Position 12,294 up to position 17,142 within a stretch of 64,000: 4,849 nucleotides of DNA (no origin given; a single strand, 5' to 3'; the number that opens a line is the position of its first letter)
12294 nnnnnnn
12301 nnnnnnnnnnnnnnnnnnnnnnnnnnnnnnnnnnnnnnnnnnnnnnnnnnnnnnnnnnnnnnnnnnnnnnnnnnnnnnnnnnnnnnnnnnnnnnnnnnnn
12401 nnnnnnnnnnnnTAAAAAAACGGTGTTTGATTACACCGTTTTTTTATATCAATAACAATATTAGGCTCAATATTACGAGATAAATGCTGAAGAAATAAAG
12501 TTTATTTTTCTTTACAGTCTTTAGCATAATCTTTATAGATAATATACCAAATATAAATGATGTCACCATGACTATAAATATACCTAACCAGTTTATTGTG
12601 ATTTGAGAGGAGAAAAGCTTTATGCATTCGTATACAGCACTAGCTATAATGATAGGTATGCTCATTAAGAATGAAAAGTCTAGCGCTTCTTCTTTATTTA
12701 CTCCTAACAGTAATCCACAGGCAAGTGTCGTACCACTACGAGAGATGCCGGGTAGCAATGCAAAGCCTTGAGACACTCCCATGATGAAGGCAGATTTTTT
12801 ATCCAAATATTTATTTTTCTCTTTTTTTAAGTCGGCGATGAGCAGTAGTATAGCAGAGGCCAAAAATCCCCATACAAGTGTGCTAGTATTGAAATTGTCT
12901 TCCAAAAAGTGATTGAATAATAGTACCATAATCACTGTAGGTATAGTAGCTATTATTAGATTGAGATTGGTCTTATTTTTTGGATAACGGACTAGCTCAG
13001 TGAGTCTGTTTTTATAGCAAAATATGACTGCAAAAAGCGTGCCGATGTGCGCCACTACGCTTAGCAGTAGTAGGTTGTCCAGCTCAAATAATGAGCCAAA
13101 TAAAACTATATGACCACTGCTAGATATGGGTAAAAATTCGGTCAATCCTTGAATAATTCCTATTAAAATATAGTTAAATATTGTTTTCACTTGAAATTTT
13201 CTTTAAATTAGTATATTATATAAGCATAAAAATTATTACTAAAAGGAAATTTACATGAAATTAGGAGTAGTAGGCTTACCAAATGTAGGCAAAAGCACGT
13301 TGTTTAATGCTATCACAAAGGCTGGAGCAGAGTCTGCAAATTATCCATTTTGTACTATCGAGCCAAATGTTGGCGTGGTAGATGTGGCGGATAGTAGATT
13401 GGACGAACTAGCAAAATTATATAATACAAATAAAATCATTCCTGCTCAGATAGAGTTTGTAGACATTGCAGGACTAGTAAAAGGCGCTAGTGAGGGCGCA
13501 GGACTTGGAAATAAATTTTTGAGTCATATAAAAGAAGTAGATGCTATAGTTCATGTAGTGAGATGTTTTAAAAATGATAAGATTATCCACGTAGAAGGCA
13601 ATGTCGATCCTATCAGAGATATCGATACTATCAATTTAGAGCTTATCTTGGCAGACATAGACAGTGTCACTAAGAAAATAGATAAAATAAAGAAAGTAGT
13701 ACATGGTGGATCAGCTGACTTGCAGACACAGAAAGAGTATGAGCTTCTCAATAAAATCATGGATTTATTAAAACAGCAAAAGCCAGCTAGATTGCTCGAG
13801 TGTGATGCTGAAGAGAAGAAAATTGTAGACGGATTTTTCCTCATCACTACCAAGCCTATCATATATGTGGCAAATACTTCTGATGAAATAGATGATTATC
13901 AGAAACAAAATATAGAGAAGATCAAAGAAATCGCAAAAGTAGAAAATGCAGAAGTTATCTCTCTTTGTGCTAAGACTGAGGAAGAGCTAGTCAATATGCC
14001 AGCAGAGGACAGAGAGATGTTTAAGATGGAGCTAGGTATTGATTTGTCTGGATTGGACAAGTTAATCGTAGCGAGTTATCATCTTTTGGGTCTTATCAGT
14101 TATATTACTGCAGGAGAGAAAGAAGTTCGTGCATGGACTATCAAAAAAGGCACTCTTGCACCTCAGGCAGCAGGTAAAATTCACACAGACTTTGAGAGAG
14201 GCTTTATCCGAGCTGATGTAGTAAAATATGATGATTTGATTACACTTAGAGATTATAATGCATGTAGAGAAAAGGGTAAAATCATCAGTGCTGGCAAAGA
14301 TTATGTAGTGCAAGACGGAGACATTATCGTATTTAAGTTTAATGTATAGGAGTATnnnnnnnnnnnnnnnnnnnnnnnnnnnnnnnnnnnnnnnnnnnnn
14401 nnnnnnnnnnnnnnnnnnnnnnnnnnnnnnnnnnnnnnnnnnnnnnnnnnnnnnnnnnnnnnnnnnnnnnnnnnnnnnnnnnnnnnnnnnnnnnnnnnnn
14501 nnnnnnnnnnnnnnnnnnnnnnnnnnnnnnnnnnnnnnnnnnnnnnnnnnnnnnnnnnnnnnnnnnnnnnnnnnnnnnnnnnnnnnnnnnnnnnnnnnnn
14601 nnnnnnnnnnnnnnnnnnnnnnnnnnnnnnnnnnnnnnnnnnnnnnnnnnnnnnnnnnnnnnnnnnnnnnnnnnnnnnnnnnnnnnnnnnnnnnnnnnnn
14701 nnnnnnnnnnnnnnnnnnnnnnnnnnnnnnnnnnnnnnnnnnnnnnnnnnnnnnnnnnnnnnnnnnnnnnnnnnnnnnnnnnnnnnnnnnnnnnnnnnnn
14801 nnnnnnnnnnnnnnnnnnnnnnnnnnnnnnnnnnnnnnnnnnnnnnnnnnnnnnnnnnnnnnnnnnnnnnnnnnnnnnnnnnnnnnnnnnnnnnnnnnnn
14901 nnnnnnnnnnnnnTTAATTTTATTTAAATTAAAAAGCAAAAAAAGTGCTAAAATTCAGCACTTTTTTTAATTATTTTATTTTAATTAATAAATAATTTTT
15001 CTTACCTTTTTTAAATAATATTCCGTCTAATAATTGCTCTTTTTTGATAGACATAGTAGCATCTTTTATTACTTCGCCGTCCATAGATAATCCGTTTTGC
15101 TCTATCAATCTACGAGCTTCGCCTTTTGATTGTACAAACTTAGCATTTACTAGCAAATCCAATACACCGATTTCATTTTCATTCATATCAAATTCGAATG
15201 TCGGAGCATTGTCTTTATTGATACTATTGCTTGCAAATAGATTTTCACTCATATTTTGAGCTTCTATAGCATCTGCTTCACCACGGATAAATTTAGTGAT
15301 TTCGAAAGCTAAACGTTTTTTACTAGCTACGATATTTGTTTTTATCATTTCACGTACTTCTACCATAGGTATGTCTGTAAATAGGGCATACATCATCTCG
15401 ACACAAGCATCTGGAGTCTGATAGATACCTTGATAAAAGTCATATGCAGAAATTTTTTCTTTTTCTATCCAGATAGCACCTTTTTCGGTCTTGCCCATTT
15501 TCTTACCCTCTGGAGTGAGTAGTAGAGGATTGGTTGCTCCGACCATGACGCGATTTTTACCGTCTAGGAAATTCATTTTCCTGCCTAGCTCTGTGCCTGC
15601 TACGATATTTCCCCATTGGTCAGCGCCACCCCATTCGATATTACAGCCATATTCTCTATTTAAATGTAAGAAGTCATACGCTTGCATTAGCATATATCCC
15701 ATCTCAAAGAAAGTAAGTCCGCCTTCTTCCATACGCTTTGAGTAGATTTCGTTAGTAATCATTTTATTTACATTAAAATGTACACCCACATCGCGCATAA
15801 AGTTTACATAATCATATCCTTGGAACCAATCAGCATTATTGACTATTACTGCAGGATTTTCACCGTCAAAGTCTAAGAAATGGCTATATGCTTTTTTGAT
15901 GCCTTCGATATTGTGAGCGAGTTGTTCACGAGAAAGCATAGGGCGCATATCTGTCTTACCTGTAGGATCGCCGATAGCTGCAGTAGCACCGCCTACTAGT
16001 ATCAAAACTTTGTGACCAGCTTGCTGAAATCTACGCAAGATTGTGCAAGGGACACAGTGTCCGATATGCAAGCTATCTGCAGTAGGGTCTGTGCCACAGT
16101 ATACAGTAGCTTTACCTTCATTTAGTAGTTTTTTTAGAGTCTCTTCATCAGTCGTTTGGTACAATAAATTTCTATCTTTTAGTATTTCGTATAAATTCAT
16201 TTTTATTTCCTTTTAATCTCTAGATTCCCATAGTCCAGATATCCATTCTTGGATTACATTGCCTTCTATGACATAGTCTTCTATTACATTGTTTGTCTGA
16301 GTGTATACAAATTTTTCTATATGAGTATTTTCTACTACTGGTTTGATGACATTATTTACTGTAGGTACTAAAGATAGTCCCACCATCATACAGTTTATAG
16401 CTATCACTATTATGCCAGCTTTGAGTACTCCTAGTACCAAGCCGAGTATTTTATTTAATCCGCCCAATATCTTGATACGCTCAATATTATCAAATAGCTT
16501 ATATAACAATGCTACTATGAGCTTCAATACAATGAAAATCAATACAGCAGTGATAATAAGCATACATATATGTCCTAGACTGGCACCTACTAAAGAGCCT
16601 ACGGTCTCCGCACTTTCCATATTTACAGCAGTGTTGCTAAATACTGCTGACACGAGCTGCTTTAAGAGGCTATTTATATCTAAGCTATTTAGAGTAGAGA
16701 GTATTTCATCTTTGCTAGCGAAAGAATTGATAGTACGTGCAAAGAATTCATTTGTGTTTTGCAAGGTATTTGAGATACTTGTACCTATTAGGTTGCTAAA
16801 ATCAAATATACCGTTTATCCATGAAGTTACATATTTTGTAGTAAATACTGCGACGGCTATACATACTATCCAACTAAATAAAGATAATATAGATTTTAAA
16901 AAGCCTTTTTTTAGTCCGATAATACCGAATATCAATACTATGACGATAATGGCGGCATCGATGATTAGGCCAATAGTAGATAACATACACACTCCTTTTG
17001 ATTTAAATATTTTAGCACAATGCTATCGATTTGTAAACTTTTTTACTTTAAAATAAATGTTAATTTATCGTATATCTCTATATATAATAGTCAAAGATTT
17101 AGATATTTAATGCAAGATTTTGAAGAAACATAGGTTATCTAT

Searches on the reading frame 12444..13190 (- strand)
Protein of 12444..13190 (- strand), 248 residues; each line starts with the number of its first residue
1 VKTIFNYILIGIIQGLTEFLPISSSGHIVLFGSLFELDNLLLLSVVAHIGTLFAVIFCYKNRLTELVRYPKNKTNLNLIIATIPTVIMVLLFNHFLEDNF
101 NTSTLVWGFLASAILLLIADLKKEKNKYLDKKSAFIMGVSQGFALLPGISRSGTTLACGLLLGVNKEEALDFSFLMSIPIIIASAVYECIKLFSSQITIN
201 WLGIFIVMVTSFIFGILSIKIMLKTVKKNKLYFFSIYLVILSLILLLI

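Call 4: search_protein_families(library=pfam, proteins=[window:12444-13190:-], max_evalue=0.01)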
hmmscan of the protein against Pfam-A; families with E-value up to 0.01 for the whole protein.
window:12444-13190:- (248 aa): 1 family
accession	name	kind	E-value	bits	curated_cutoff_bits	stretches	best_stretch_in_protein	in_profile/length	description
PF02673.24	BacA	-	4e-66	223.8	33.4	1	8-243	2-256/257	Bacitracin resistance protein BacA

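Call 5: search_protein_families(library=ncbifam, proteins=[window:12444-13190:-], max_evalue=0.01)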
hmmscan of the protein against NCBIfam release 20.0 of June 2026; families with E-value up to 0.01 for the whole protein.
window:12444-13190:- (248 aa): 12 families
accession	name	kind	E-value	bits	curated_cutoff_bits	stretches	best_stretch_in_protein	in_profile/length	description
NF001390.0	PRK00281.1-4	equivalog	5.9e-59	199.7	260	1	2-247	4-264/272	undecaprenyl-diphosphate phosphatase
TIGR00753.1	undec_PP_bacA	equivalog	7.1e-56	189.7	217.5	1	8-242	2-255/255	undecaprenyl-diphosphatase UppP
NF001393.0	PRK00281.2-4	equivalog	4.1e-54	183.8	284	1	3-247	2-262/266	undecaprenyl-diphosphate phosphatase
NF001389.0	PRK00281.1-2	equivalog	4.1e-48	164.1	262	1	3-247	5-262/272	undecaprenyl-diphosphate phosphatase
NF001388.0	PRK00281.1-1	equivalog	4.5e-43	147.8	362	1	1-247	4-270/273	undecaprenyl-diphosphate phosphatase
NF001392.0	PRK00281.2-1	equivalog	2e-42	145.6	308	1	4-247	7-270/280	undecaprenyl-diphosphate phosphatase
NF001396.0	PRK00281.3-3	equivalog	3.8e-40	138.4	382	1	1-246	1-261/264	undecaprenyl-diphosphate phosphatase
NF001394.0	PRK00281.2-5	equivalog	1.5e-38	132.9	311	1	3-247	7-273/281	undecaprenyl-diphosphate phosphatase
NF001397.0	PRK00281.3-4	equivalog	1.7e-36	126.3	363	1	5-244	4-273/281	undecaprenyl-diphosphate phosphatase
NF001391.0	PRK00281.1-5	equivalog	5e-36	124.5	293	1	4-247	6-271/279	undecaprenyl-diphosphate phosphatase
NF001395.0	PRK00281.3-1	equivalog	2.7e-24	86.1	394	2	126-240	180-294/306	undecaprenyl-diphosphate phosphatase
NF001398.0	PRK00281.3-5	equivalog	5.2e-24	85.5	354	1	1-244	1-268/278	undecaprenyl-diphosphate phosphatase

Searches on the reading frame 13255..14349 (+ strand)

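Call 20: search_protein_families(library=pfam, proteins=[window:13255-14349:+], max_evalue=0.001)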
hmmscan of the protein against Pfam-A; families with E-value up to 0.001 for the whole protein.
window:13255-14349:+ (364 aa): 3 families
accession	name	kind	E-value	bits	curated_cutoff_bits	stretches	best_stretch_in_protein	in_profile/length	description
PF06071.19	YchF-GTPase_C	-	2.1e-38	130.7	27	1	280-363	1-84/84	Protein of unknown function (DUF933)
PF01926.29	MMR_HSR1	-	1e-23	84.1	21.9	1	3-110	2-89/113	50S ribosome-binding GTPase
PF02421.24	FeoB_N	-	4.7e-10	39.6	27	1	3-48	3-48/156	Ferrous iron transport protein B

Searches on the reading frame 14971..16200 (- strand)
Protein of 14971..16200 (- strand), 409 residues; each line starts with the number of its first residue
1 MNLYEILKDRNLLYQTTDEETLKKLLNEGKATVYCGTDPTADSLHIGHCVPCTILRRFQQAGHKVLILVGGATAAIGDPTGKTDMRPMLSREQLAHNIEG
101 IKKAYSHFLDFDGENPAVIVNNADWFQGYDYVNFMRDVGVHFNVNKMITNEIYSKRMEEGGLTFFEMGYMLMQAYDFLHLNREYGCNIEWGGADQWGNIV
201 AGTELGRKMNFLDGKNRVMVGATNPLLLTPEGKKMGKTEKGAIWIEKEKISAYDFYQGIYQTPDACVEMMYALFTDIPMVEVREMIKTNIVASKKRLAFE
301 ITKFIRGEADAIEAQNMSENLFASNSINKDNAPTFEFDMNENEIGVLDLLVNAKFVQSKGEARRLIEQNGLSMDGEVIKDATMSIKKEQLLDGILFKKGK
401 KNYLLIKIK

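Call 20: search_protein_families(library=pfam, proteins=[window:14971-16200:-], max_evalue=0.001)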
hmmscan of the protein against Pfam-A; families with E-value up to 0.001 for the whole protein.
window:14971-16200:- (409 aa): 3 families
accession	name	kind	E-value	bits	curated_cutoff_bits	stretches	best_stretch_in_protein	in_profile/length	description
PF00579.31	tRNA-synt_1b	-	4.5e-69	233.4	21.1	1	28-322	3-291/292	tRNA synthetases class I (W and Y)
PF22421.1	SYY_C-terminal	-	8.9e-14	51.6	27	1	331-406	8-83/83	Tyrosine--tRNA ligase SYY-like C-terminal domain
PF01479.30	S4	-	3.9e-05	23.7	22.8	1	348-386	5-43/48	S4 domain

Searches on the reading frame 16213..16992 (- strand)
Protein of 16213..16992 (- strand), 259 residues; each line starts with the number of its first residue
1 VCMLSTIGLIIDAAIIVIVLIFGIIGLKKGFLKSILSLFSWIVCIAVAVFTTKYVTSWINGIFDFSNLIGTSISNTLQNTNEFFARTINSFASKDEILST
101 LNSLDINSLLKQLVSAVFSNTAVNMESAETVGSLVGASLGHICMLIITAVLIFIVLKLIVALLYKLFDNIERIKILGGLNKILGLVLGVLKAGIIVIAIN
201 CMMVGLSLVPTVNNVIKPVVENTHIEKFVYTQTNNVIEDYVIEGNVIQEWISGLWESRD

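Call 20: search_protein_families(library=pfam, proteins=[window:16213-16992:-], max_evalue=0.001)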
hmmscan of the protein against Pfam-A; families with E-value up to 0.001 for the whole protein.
window:16213-16992:- (259 aa): 1 family
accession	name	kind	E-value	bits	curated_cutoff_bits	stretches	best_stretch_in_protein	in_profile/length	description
PF02674.22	Colicin_V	-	6.6e-19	68.8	29.3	2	11-63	1-53/144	Colicin V production protein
